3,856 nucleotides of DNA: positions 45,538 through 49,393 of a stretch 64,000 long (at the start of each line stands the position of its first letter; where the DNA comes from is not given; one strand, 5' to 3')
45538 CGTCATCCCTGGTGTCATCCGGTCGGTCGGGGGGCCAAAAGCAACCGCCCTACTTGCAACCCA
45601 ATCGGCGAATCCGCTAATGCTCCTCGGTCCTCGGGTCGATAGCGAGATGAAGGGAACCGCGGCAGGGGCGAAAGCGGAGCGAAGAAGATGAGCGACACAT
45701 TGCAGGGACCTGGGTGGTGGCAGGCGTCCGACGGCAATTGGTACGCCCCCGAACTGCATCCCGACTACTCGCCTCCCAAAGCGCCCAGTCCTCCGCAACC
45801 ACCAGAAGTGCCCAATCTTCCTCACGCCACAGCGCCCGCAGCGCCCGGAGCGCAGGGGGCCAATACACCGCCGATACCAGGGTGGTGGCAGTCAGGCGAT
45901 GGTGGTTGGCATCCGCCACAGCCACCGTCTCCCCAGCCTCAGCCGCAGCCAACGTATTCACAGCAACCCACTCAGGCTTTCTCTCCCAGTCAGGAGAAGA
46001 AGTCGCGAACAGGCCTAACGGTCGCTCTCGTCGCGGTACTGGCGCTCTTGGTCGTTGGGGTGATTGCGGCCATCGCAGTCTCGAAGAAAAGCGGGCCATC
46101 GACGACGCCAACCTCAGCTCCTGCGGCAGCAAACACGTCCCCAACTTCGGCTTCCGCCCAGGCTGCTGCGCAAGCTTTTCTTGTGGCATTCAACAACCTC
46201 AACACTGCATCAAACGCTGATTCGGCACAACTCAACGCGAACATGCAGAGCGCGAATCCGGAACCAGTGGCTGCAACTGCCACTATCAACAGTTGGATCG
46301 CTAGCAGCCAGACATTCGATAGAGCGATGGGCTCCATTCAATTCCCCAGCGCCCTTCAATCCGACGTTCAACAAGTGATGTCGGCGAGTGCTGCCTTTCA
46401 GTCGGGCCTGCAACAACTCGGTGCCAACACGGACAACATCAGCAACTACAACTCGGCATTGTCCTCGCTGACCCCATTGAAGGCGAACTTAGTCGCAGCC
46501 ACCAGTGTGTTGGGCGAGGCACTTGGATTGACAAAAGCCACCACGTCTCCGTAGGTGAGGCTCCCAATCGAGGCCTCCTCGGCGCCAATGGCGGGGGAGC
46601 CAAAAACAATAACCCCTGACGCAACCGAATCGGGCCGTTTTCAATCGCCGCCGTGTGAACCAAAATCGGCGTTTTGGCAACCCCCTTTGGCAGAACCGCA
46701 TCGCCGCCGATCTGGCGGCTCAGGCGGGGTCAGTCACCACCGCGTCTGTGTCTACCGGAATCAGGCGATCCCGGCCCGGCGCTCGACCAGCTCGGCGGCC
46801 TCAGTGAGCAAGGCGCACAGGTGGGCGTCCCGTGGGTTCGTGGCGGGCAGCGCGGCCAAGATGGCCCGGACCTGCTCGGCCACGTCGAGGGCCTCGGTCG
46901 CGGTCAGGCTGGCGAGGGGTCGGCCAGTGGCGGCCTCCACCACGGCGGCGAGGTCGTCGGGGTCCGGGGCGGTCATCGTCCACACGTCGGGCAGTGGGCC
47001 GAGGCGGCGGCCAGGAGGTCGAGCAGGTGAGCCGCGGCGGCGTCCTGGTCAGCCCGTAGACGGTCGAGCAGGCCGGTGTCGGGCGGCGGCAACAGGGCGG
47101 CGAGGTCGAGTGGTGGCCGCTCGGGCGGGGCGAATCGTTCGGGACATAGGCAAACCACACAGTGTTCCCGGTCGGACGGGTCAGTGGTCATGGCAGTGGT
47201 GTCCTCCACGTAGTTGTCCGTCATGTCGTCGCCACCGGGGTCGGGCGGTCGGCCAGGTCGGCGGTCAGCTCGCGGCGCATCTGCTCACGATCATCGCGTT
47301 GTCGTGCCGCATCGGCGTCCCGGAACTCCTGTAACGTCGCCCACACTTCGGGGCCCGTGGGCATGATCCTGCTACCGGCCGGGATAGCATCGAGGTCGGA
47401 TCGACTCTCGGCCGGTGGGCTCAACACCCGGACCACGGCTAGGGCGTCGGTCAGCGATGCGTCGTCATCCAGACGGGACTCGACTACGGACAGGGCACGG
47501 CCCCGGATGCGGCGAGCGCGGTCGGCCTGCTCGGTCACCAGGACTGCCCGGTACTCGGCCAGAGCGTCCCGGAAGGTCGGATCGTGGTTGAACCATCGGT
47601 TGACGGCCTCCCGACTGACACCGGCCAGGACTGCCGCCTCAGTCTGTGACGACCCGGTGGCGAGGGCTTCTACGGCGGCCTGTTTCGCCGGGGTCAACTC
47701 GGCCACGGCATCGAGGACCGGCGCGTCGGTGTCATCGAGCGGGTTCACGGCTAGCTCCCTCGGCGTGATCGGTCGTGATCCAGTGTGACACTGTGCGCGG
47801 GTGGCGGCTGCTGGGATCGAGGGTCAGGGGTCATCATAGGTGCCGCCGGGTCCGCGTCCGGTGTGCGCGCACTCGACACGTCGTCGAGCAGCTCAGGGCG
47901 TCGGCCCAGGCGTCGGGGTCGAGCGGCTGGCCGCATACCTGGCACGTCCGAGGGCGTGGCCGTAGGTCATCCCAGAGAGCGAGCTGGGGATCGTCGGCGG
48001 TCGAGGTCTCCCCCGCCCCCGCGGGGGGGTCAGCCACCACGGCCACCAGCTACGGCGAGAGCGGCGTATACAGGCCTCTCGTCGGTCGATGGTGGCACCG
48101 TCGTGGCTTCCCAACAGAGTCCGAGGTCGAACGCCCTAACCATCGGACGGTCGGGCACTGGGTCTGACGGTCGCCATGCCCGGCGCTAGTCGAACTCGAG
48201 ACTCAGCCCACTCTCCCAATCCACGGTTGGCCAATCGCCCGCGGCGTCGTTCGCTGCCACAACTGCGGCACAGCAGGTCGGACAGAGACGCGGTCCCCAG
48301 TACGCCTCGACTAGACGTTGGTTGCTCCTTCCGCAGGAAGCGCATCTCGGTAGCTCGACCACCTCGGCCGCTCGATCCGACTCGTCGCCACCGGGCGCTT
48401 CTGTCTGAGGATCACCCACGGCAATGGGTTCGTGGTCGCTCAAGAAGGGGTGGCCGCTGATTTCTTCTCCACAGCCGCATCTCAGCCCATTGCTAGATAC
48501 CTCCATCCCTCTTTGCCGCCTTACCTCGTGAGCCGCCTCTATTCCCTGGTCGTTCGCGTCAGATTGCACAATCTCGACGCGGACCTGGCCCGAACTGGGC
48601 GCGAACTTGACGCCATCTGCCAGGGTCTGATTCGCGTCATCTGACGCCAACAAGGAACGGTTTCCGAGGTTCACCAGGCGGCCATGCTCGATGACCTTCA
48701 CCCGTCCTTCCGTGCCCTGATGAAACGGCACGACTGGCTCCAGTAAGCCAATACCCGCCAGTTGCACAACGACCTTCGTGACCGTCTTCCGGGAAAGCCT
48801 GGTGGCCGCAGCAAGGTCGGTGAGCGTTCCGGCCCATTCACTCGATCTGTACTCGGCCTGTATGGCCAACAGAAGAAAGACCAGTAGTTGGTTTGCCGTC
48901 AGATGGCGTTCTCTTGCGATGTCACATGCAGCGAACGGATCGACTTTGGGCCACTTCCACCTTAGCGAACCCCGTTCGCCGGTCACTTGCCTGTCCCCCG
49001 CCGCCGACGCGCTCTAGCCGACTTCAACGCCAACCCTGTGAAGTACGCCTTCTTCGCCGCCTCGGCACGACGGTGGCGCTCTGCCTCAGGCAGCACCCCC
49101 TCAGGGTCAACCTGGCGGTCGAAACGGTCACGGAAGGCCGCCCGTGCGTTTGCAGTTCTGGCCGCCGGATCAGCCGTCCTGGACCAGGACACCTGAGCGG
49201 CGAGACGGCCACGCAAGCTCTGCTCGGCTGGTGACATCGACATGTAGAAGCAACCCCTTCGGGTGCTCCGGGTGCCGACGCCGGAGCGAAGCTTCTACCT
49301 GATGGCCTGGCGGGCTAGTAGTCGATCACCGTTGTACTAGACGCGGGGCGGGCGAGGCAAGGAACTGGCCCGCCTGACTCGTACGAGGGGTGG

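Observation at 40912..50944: A ~10 kb integrated element bounded by a 39-bp direct repeat that is the 5' half, not the 3' half, of tRNA-Pro(UGG)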

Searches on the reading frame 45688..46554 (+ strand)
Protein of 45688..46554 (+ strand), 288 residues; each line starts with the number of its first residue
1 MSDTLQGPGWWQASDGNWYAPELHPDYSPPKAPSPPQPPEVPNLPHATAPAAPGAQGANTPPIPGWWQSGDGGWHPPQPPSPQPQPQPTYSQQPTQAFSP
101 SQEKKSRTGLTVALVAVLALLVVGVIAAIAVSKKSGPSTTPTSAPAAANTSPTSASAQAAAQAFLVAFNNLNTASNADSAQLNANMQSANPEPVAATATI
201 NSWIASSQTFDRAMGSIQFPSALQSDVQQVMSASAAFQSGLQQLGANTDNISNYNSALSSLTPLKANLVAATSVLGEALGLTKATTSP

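Call 9: search_protein_families(library=pfam, proteins=[window:45688-46554:+], max_evalue=0.01)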
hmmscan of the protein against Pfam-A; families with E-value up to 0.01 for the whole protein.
window:45688-46554:+ (288 aa): 0 families

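Call 56: search_protein_families(library=phrogs, proteins=[window:45688-46554:+], max_evalue=0.001)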
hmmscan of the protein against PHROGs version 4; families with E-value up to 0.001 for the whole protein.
window:45688-46554:+ (288 aa): 0 families

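Call 61: search_protein_families(library=ncbifam, proteins=[window:45688-46554:+], max_evalue=0.001)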
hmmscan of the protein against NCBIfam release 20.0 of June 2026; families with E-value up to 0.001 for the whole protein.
window:45688-46554:+ (288 aa): 1 family
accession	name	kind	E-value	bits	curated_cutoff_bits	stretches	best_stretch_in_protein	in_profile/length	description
NF033483.0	PknB_PASTA_kin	equivalog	0.00092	18.4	450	0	84-204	307-426/563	Stk1 family PASTA domain-containing Ser/Thr kinase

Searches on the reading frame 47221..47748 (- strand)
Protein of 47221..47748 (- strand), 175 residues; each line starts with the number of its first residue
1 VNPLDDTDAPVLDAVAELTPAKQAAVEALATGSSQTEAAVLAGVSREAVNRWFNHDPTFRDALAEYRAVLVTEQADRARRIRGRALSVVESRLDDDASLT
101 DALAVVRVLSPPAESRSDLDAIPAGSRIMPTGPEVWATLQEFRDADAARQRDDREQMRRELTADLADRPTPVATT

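Call 9: search_protein_families(library=pfam, proteins=[window:47221-47748:-], max_evalue=0.01)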
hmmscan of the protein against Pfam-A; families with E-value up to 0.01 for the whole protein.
window:47221-47748:- (175 aa): 3 families
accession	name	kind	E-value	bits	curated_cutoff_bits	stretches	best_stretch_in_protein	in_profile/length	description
PF13542.12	HTH_Tnp_ISL3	-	0.0025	17.7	27.4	1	23-55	17-49/51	Helix-turn-helix domain of transposase family ISL3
PF13518.12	HTH_28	-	0.0033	17.9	25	1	22-52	2-32/52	Helix-turn-helix domain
PF01381.28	HTH_3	-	0.0085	16.5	23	0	33-54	10-31/55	Helix-turn-helix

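Call 56: search_protein_families(library=phrogs, proteins=[window:47221-47748:-], max_evalue=0.001)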
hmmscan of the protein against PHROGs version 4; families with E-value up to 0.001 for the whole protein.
window:47221-47748:- (175 aa): 2 families
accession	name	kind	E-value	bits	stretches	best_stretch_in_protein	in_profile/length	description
phrog_4044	-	head and packaging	2.2e-06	28.3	1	21-67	28-74/180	terminase small subunit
phrog_2538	-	head and packaging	4.7e-05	24.5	1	17-76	2-61/129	terminase small subunit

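Call 61: search_protein_families(library=ncbifam, proteins=[window:47221-47748:-], max_evalue=0.001)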
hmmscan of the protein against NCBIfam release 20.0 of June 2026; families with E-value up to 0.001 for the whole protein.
window:47221-47748:- (175 aa): 0 families

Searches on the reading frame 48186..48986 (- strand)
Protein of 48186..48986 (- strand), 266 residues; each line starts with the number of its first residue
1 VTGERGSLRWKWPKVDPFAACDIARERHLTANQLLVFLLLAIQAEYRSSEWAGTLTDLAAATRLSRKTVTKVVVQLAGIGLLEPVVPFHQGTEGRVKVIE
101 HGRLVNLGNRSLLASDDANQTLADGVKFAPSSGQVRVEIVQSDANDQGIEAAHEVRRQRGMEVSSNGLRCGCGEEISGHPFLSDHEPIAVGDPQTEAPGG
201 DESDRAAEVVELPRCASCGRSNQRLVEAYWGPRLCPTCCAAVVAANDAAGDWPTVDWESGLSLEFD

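Call 9: search_protein_families(library=pfam, proteins=[window:48186-48986:-], max_evalue=0.01)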
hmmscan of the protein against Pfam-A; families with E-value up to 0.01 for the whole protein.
window:48186-48986:- (266 aa): 0 families

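Call 56: search_protein_families(library=phrogs, proteins=[window:48186-48986:-], max_evalue=0.001)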
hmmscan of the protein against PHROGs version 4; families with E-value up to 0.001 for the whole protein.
window:48186-48986:- (266 aa): 1 family
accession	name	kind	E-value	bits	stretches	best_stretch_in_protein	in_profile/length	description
phrog_8102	-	DNA, RNA and nucleotide metabolism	0.00015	21.9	1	25-85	28-91/337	replication initiation protein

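Call 61: search_protein_families(library=ncbifam, proteins=[window:48186-48986:-], max_evalue=0.001)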
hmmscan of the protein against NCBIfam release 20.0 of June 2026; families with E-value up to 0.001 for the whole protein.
window:48186-48986:- (266 aa): 0 families

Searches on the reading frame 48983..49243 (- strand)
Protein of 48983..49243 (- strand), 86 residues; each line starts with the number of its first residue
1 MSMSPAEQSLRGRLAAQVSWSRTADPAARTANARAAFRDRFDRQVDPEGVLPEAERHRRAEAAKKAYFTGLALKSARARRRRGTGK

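Call 9: search_protein_families(library=pfam, proteins=[window:48983-49243:-], max_evalue=0.01)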
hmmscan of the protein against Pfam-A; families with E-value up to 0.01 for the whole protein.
window:48983-49243:- (86 aa): 0 families

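Call 56: search_protein_families(library=phrogs, proteins=[window:48983-49243:-], max_evalue=0.001)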
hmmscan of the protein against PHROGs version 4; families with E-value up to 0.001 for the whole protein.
window:48983-49243:- (86 aa): 1 family
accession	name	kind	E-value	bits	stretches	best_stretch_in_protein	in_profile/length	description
phrog_2842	-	unknown function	9.6e-10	40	1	3-82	1-72/79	-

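Call 61: search_protein_families(library=ncbifam, proteins=[window:48983-49243:-], max_evalue=0.001)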
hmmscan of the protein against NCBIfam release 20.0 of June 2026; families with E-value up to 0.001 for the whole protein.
window:48983-49243:- (86 aa): 0 families
